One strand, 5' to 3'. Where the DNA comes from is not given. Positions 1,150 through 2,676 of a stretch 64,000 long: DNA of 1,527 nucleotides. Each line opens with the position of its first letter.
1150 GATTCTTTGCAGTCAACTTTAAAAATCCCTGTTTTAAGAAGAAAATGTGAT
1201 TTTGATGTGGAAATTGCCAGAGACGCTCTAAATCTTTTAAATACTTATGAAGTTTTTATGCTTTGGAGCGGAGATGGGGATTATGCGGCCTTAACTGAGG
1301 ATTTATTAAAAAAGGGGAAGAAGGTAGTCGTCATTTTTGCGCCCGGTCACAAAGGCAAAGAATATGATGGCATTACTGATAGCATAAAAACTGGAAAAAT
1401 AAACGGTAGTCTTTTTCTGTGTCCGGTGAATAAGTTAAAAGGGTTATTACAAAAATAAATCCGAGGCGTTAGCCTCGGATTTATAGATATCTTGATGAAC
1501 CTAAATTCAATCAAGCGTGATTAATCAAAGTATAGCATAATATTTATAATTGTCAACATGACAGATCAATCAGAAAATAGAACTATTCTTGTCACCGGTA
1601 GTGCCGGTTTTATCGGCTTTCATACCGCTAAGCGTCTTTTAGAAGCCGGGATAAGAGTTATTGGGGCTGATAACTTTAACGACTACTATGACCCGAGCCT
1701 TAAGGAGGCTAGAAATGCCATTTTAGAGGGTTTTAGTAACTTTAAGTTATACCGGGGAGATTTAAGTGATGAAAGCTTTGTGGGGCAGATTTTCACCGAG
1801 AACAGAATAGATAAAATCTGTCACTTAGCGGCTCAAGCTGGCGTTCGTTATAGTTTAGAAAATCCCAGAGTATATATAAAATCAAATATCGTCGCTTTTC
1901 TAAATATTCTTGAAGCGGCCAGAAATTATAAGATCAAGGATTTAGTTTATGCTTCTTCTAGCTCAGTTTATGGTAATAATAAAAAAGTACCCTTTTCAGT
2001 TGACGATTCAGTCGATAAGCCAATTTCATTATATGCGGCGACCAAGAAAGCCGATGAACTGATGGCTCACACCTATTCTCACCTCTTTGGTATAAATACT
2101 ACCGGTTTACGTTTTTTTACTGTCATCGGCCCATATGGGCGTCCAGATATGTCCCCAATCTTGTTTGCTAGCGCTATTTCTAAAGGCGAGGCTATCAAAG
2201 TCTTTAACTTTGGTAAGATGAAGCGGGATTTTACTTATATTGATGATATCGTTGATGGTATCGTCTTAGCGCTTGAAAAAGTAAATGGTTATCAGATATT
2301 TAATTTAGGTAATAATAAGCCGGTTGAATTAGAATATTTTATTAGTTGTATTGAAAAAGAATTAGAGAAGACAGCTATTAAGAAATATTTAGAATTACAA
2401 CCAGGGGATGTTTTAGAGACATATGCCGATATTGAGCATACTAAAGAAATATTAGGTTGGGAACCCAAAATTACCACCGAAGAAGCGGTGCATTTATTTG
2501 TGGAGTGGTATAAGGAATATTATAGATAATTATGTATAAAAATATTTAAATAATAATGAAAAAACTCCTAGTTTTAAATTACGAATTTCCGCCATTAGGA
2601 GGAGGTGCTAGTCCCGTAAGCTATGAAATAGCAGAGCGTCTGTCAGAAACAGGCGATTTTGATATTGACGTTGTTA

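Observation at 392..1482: Translationally coupled bare WYL domain + NYN/LabA nuclease with a coiled-coil insert: possible undescribed two-gene RNA-targeting module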

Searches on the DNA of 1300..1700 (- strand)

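Call 90: search_rna_families(source=window, start=1300, end=1700, threshold=evalue, max_evalue=10)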
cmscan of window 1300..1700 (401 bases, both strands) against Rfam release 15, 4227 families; matches with E-value up to 10: 11.
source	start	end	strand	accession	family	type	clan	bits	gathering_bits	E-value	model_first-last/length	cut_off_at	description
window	1444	1560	-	RF00121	MicC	Gene; sRNA;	-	25.5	90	0.11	1-123/123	no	MicC RNA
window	1449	1509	-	RF02074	STnc240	Gene; sRNA;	-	24.9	55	0.16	1-77/77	no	Enterobacterial sRNA STnc240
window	1372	1491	+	RF01769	greA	Cis-reg; leader;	-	18.8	60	0.44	1-124/124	no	Enterobacteria greA leader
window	1507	1565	-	RF00331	snoZ169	Gene; snRNA; snoRNA; CD-box;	-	16.3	55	5.4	1-69/69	no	Small nucleolar RNA Z169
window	1346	1391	-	RF01373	CRISPR-DR60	Gene; CRISPR;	-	15.2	45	8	1-37/37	no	CRISPR RNA direct repeat element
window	1443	1512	-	RF03533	SQ1002_RNA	Gene; sRNA;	-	13.8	128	1.4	40-116/237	no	Clostridioides difficile sRNA SQ1002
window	1453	1522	-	RF01693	Bacteroidales-1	Gene; sRNA;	-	13.1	60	6.7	1-179/179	no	Bacteroidales-1 6S-Bacteroidales RNA suggested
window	1441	1560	+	RF01578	RUF1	Gene; sRNA;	-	12.9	70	5.7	1-264/264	no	Plasmodium RNA of unkown function RUF1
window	1448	1570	+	RF00125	IS128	Gene; sRNA;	-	12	80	6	1-209/209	no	IS128 RNA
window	1597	1680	+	RF02126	GHRLOS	Gene; lncRNA;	-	11.8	48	1.9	1-70/70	no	Ghrelin opposite strand RNA conserved region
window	1572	1630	-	RF00619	U6atac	Gene; snRNA; splicing;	CL00009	11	33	2.3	1-126/126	no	U6atac minor spliceosomal RNA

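Call 99: build_rna_model(alignment_id=A6, structure=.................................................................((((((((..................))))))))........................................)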
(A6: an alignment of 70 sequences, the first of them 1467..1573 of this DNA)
Model R1 built from alignment A6 (70 sequences, 139 columns); structure: as given.
model positions 108; base pairs 8; branch points 0; effective number of sequences 14.86; information 0.59 bits per position. Calibrated on 0.2 Mb of random sequence (short: E-values are rough).
structure used (alignment columns):
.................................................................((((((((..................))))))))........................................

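Call 101: search_with_rna_model(model_id=R1, sources=[window, L001, L003, L005, L007, L009, L011, L012, L013, L016, L017, L020, L021, L022, L027, L028, L029, L030, L031, L033, L034, L036, L037, L038, L039, L040, L041, L042, L043, L044, L045, L046, L047, L048, L049, L050, L051, L052, L053, L062, L064, L065, L067, L069, L072, L073, L074, L079, L084, L087, L089, L090, L099, L102, L104, L107, L108, L115, L120, L122, L123, L128, L130, L132, L136, L137, L095, L081, L126, L058], max_evalue=1)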
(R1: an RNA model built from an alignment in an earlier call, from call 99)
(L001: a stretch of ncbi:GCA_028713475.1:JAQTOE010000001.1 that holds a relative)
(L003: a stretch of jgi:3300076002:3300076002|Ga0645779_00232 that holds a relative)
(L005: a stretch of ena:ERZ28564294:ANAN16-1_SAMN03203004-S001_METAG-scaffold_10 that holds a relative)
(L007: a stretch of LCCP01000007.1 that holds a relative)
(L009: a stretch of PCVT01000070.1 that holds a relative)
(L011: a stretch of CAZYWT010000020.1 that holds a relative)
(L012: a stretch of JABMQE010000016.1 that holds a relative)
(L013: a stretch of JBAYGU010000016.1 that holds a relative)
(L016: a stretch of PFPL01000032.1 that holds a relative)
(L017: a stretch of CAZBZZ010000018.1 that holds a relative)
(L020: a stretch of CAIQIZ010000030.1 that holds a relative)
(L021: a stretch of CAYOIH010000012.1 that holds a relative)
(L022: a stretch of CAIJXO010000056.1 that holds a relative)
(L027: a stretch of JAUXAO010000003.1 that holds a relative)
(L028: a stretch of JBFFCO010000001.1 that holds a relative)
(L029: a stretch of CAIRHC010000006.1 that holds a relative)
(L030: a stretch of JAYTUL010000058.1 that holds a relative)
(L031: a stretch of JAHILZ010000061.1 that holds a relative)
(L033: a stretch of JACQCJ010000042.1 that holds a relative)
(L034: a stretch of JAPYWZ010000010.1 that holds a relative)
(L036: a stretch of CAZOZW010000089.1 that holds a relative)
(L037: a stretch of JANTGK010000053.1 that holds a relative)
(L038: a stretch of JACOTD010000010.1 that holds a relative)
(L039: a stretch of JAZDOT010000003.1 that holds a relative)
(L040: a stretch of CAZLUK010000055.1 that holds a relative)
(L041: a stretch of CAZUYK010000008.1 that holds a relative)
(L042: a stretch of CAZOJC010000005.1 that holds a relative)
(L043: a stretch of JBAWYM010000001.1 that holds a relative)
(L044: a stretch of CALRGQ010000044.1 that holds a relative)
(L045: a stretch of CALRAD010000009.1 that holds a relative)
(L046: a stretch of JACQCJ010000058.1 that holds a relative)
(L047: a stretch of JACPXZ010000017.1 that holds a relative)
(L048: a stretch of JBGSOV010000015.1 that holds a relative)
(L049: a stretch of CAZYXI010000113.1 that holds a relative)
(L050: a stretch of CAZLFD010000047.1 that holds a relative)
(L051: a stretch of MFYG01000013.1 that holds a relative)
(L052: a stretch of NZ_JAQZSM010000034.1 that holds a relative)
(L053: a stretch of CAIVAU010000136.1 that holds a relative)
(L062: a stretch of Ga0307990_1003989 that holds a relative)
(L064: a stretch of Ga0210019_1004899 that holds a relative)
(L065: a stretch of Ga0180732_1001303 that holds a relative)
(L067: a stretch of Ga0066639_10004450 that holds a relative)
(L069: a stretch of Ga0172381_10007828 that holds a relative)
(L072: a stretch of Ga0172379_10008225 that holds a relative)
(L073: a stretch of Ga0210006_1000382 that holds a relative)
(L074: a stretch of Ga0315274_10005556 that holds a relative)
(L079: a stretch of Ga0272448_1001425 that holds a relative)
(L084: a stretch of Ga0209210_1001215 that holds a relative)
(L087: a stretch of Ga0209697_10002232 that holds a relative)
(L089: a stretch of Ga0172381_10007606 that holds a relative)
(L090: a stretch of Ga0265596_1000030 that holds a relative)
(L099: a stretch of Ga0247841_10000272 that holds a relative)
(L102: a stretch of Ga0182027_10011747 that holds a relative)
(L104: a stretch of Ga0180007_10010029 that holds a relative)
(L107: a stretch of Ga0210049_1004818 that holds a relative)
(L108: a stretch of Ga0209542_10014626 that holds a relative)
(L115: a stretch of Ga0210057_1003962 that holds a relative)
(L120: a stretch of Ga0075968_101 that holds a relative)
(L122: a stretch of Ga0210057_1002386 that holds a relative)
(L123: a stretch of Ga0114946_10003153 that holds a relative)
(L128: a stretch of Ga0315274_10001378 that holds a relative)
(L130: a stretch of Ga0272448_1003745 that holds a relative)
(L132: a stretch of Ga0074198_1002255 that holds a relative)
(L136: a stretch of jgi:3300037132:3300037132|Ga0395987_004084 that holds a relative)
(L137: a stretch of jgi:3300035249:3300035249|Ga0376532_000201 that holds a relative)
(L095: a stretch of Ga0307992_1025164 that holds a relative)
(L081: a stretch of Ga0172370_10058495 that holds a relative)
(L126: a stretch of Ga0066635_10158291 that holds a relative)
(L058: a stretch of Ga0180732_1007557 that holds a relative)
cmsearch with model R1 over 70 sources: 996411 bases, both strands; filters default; matches with E-value up to 1: 62.
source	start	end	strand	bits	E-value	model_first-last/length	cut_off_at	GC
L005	8795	8901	-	93.1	4.1e-15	1-108/108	no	0.36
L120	10753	10859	-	91.6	7.8e-15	1-108/108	no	0.4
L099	10755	10860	-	89.8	1.8e-14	1-108/108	no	0.27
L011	4426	4531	-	89.3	2.3e-14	1-108/108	no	0.34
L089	2912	3017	-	87.5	5.2e-14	1-108/108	no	0.34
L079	829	934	-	87.1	6.1e-14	1-108/108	no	0.34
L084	10831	10937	-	84.7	1.8e-13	1-108/108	no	0.46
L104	2039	2144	-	83.1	3.8e-13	1-108/108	no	0.35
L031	10628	10734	-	82.4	5.3e-13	1-108/108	no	0.3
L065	10296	10402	-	82.4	5.3e-13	1-108/108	no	0.3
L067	4427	4533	-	78.7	2.9e-12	1-108/108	no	0.41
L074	10837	10941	-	78.5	3.1e-12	1-108/108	no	0.33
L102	4396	4502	-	77.9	4.2e-12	1-108/108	no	0.47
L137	8802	8908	-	77.8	4.3e-12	1-108/108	no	0.26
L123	3018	3123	-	77.7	4.5e-12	1-108/108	no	0.34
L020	7328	7434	-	75.6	1.2e-11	1-108/108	no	0.44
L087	10726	10832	-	75.6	1.2e-11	1-108/108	no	0.44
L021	10816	10922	-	75.5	1.2e-11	1-108/108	no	0.39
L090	10816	10922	-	75.5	1.2e-11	1-108/108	no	0.39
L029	10756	10862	-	74.7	1.8e-11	1-108/108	no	0.46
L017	1351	1457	-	73.9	2.6e-11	1-108/108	no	0.36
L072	6363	6469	-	73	3.9e-11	1-108/108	no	0.24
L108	3406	3512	-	71.9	6.4e-11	1-108/108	no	0.46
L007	10770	10876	-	71.8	6.8e-11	1-108/108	no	0.24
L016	10619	10725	-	71.8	6.8e-11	1-108/108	no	0.29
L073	10806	10912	-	71.8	6.8e-11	1-108/108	no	0.29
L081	2230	2336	-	71.6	7.2e-11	1-108/108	no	0.24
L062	7570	7676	-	71.3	8.3e-11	1-108/108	no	0.27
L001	8809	8914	-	70.9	1e-10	1-108/108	no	0.28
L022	7833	7938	-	70.5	1.2e-10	1-108/108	no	0.42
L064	10797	10902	-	69.7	1.7e-10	1-108/108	no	0.35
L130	5255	5361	-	69.1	2.3e-10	1-108/108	no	0.44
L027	10805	10909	-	67.8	4.1e-10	1-108/108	no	0.34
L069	3861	3966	-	64.8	1.7e-09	1-108/108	no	0.28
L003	8808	8917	-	63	3.7e-09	1-108/108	no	0.33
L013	7742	7850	-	62.9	3.8e-09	1-108/108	no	0.28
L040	3437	3546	-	61.2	8.3e-09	1-108/108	no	0.46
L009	10801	10904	-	61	9e-09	1-108/108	no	0.35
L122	10801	10904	-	61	9e-09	1-108/108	no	0.35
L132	8362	8466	-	60.9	9.5e-09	1-108/108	no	0.26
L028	10703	10808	-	59.6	1.8e-08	1-108/108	no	0.38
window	1464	1572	-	59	2.3e-08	1-108/108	no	0.31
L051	10535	10644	-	58.7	2.7e-08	1-108/108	no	0.49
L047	7070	7176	-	57.6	4.3e-08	1-108/108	no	0.49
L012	3868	3971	-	56.9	6e-08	1-108/108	no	0.47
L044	1396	1505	-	56.2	8.2e-08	1-108/108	no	0.39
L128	10593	10701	-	54.8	1.5e-07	1-108/108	no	0.39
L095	2215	2322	-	54.3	2e-07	1-108/108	no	0.23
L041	1128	1237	-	54.2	2.1e-07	1-108/108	no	0.53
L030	6457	6563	-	53.6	2.7e-07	1-108/108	no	0.52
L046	10501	10610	-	50.5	1.1e-06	1-108/108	no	0.52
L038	10534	10643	-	49.8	1.5e-06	1-108/108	no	0.52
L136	8826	8934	-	49.4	1.9e-06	1-108/108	no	0.29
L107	3969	4090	-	45.6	1e-05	1-108/108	no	0.39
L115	10802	10905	-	45.2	1.2e-05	1-108/108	no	0.33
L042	10535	10642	-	43.1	3.2e-05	1-108/108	no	0.45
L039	2344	2455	-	35.7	0.00095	1-108/108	no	0.51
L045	10495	10599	-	32.2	0.0046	1-108/108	no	0.42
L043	3730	3789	-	28.1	0.03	41-108/108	no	0.45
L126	1006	1072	-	23.7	0.23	52-108/108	5'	0.42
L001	7565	7635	-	22.2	0.45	1-108/108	no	0.25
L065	13810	13907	+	21.6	0.58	1-108/108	no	0.31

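Call 106: search_with_rna_model(model_id=R1, sources=[L140, L141, L142], max_evalue=1, show_alignments=3)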
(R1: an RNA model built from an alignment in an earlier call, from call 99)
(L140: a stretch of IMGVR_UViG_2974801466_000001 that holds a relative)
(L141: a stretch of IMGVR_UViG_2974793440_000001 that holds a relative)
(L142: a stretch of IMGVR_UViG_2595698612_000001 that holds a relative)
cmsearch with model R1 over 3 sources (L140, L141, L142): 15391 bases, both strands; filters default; matches with E-value up to 1: 0.
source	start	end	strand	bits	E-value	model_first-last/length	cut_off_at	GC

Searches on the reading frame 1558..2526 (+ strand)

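Call 3: search_protein_families(library=pfam, proteins=[window:1558-2526:+], max_evalue=1)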
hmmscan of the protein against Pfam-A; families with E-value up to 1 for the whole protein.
window:1558-2526:+ (323 aa): 11 families
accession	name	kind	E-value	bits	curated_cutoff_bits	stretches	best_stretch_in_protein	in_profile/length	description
PF01370.27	Epimerase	-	3.7e-56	190.7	20.9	1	10-251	1-240/240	NAD dependent epimerase/dehydratase family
PF16363.11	GDP_Man_Dehyd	-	1.2e-54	186.4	27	1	11-311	1-329/332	GDP-mannose 4,6 dehydratase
PF02719.21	Polysacc_synt_2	-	4.3e-16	59.4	20.2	1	10-260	1-238/293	Polysaccharide biosynthesis protein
PF01073.25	3Beta_HSD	-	5.4e-15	55.6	22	1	11-245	1-235/280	3-beta hydroxysteroid dehydrogenase/isomerase family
PF04321.23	RmlD_sub_bind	-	1.8e-12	47.4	27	1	9-175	2-141/287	RmlD substrate binding domain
PF00106.31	adh_short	-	2.2e-06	27.7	26.6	1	9-121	2-119/195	short chain dehydrogenase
PF07993.18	NAD_binding_4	-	5.3e-06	26.2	20.1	1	12-174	1-192/258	Male sterility protein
PF08659.16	KR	-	0.0047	17.3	22.6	1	9-145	2-148/180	KR domain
PF13460.12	NAD_binding_10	-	0.047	14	27.2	1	60-170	39-132/184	NAD(P)H-binding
PF13561.12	adh_short_C2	-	0.061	13.3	27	1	19-96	8-84/236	Enoyl-(Acyl carrier protein) reductase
PF16236.10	DUF4895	-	0.097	12.6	25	1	140-178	36-74/218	Domain of unknown function (DUF4895)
